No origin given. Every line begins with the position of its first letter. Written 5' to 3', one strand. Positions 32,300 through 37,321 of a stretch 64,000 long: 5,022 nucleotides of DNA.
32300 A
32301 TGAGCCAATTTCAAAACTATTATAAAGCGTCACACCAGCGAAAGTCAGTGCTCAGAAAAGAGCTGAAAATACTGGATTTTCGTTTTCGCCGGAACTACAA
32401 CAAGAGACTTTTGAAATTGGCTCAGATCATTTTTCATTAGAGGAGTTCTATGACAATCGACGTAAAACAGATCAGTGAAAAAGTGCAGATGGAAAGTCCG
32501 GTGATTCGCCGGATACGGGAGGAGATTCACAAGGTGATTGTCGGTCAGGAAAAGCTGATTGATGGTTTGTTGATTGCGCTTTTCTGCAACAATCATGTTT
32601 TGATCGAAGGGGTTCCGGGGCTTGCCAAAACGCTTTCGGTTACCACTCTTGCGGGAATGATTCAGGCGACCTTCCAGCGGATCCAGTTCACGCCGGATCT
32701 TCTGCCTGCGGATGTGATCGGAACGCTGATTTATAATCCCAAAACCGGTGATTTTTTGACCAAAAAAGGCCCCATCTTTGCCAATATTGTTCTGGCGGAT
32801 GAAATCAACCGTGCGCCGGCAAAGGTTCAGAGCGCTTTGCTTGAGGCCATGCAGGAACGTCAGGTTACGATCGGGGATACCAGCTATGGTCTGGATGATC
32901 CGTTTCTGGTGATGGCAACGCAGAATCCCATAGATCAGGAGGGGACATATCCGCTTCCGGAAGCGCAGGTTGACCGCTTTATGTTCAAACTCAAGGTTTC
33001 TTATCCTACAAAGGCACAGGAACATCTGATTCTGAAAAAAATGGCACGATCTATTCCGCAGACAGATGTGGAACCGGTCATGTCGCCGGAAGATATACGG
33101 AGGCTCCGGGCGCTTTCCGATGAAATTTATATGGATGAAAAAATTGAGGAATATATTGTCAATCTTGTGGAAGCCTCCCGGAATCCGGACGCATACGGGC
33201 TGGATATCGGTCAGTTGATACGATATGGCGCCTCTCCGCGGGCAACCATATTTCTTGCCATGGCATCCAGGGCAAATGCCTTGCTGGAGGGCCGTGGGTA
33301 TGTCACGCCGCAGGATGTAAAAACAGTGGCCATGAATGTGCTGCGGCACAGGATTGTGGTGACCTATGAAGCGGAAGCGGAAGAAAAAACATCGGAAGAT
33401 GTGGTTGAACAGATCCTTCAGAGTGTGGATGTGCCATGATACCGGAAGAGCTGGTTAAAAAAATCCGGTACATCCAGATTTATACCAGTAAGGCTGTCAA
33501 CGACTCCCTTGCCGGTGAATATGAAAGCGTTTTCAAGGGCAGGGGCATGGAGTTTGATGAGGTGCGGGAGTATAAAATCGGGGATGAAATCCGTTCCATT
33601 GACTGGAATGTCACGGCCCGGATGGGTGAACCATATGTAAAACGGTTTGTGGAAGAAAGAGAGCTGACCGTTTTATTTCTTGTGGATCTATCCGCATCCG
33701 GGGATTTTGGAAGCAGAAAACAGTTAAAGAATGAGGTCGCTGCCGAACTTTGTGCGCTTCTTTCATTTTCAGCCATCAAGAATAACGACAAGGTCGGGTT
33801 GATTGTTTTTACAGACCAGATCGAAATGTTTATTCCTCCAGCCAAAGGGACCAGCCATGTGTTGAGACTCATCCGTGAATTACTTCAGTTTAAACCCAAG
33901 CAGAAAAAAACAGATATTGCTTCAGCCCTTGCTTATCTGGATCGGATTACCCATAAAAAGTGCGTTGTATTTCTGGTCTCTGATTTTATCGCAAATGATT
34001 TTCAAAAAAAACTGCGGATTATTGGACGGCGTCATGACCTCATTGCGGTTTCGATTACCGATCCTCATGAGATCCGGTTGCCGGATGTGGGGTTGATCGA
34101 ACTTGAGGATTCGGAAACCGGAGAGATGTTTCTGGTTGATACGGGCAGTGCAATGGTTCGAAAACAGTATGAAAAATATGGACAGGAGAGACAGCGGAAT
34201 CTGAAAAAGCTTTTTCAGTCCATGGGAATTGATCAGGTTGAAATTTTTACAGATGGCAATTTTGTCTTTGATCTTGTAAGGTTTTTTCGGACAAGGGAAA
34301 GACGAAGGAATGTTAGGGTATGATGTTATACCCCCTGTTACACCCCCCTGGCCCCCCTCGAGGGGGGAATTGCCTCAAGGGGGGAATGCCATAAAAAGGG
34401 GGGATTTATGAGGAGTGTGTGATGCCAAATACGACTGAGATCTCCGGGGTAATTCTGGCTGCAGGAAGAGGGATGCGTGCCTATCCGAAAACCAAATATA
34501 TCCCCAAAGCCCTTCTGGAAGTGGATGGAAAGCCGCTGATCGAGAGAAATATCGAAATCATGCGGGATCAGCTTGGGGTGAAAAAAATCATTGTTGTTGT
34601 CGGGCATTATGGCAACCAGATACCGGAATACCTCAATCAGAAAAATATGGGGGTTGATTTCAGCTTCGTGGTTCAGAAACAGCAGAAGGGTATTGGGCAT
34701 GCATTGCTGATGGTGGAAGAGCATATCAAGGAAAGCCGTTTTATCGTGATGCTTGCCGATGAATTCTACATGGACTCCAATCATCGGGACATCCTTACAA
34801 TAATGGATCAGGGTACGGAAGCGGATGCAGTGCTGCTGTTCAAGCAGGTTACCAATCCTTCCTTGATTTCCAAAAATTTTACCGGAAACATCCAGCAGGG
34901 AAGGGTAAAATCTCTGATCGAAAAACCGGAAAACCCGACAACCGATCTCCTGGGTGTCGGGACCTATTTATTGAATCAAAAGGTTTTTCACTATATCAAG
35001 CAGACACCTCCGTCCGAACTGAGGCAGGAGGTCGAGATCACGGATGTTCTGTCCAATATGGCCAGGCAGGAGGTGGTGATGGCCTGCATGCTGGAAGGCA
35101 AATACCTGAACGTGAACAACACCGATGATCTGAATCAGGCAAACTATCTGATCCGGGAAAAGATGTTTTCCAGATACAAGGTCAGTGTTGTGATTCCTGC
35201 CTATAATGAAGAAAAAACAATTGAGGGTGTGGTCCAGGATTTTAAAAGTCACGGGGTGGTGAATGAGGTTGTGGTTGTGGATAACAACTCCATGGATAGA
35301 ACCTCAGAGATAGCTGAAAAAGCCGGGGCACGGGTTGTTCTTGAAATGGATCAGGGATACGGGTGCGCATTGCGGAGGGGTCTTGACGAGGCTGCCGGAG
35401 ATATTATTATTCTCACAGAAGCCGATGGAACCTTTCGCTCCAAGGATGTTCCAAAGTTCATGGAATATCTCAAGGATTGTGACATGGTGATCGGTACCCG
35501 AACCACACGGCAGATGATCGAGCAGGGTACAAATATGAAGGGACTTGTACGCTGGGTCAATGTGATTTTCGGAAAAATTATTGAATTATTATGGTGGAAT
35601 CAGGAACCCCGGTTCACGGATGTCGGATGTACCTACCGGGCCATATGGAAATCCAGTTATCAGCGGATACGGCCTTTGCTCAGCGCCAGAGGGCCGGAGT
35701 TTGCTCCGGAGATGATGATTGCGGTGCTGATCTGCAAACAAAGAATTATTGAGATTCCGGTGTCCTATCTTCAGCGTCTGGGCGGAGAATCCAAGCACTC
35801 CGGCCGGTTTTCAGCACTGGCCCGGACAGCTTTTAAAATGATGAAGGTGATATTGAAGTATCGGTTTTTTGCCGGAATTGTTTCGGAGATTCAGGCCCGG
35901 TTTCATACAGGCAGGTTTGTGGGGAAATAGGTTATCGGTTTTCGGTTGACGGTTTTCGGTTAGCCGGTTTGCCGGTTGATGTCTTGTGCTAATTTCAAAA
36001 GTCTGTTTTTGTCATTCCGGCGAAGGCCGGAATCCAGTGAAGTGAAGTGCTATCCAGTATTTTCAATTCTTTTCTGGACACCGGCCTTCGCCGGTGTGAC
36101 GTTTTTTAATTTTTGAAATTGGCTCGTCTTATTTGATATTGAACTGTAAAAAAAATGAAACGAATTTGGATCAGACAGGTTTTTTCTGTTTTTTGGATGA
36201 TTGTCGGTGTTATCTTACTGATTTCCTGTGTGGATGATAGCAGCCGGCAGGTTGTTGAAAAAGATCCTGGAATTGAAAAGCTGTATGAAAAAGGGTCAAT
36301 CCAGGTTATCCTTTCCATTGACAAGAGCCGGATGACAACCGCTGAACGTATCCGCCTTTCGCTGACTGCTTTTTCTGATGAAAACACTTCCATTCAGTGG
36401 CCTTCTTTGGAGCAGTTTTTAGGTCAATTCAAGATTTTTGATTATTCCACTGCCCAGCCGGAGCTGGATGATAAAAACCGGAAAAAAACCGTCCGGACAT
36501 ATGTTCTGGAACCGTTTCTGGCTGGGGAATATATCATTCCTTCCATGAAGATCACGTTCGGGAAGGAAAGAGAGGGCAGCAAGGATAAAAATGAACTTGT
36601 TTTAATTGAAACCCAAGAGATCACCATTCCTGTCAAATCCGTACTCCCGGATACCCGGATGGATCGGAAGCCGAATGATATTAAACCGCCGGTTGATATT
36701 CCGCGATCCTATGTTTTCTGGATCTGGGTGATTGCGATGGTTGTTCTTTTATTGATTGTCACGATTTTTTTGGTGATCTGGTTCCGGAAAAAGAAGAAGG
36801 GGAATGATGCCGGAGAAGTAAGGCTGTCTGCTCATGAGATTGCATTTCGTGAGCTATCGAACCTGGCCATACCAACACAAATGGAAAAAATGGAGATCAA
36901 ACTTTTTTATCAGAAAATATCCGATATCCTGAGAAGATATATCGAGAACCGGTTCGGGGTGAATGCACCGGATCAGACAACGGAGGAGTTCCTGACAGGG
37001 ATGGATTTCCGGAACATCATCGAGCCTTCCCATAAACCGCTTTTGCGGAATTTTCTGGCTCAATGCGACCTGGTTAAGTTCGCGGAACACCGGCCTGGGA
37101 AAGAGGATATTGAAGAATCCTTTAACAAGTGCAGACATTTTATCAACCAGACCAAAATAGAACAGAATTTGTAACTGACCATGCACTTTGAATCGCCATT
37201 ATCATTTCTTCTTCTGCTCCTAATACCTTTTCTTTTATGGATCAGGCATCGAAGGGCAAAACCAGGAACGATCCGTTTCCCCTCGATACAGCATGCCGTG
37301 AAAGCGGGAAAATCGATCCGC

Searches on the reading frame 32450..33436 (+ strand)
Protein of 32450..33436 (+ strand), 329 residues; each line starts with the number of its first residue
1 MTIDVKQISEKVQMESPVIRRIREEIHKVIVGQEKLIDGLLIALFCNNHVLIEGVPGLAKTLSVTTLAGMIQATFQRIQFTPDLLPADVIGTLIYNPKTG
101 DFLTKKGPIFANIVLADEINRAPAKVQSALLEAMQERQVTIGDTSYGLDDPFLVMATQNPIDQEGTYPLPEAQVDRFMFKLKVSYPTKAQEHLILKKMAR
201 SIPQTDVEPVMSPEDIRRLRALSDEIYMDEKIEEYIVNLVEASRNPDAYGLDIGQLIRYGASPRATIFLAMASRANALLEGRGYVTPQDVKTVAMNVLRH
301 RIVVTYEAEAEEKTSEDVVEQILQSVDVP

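Call 62: search_protein_families(library=pfam, proteins=[window:32450-33436:+], max_evalue=0.00001)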
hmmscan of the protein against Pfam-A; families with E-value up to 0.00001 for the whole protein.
window:32450-33436:+ (329 aa): 4 families
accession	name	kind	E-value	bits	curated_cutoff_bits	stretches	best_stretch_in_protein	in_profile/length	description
PF07726.17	AAA_3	-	3e-64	215.2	27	1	49-179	1-131/131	ATPase family associated with various cellular activities (AAA)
PF17863.7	AAA_lid_2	-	1.1e-22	80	22.7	1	256-322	8-74/74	AAA lid domain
PF20030.5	bpMoxR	-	2.4e-14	53.3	27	1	19-219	3-203/205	MoxR domain in the MoxR-vWA-beta-propeller ternary systems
PF07728.20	AAA_5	-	2.2e-13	50.8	22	1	49-177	1-139/139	AAA domain (dynein-related subfamily)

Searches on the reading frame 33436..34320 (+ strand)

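Call 62: search_protein_families(library=pfam, proteins=[window:33436-34320:+], max_evalue=0.00001)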
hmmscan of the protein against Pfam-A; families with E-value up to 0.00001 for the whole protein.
window:33436-34320:+ (295 aa): 2 families
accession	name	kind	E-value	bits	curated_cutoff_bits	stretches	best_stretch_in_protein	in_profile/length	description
PF01882.25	DUF58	-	1.2e-85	286.6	23.4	1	42-254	1-215/216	Protein of unknown function DUF58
PF13519.12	VWA_2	-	8.8e-18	65.3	27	1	79-184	1-106/107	von Willebrand factor type A domain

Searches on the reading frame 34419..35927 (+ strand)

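Call 62: search_protein_families(library=pfam, proteins=[window:34419-35927:+], max_evalue=0.00001)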
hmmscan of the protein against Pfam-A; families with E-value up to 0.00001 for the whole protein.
window:34419-35927:+ (503 aa): 4 families
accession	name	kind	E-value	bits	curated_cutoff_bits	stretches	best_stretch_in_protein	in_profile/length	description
PF00483.29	NTP_transferase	-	4.1e-27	95.8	21.2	1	10-246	2-243/245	Nucleotidyl transferase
PF00535.33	Glycos_transf_2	-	6.7e-24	85.1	23.3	1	256-406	1-159/168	Glycosyl transferase family 2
PF12804.13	NTP_transf_3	-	8.4e-19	68.7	27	1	10-155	1-138/160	MobA-like NTP transferase domain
PF01128.25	IspD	-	3e-07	30.9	27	1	11-66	4-56/221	2-C-methyl-D-erythritol 4-phosphate cytidylyltransferase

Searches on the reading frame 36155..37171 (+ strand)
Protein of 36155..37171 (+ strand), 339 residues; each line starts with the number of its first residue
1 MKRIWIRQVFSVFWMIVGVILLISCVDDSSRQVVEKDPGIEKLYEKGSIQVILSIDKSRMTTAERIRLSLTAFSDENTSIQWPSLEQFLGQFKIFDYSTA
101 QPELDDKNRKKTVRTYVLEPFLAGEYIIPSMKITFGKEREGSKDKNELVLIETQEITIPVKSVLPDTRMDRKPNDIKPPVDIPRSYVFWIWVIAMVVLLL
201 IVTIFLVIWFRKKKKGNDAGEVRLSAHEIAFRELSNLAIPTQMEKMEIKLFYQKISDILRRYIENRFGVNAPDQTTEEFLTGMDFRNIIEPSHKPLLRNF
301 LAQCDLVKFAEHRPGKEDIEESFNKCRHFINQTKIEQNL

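Call 62: search_protein_families(library=pfam, proteins=[window:36155-37171:+], max_evalue=0.00001)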
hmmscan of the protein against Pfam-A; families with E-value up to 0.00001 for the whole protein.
window:36155-37171:+ (339 aa): 2 families
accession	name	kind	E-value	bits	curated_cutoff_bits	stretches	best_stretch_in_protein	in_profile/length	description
PF14316.11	DUF4381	-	5.3e-07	30.5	27.2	1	175-331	5-144/145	Domain of unknown function (DUF4381)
PF13584.12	BatD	-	9.1e-06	26.7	24.1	0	54-146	2-79/92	BatD DUF11 like domain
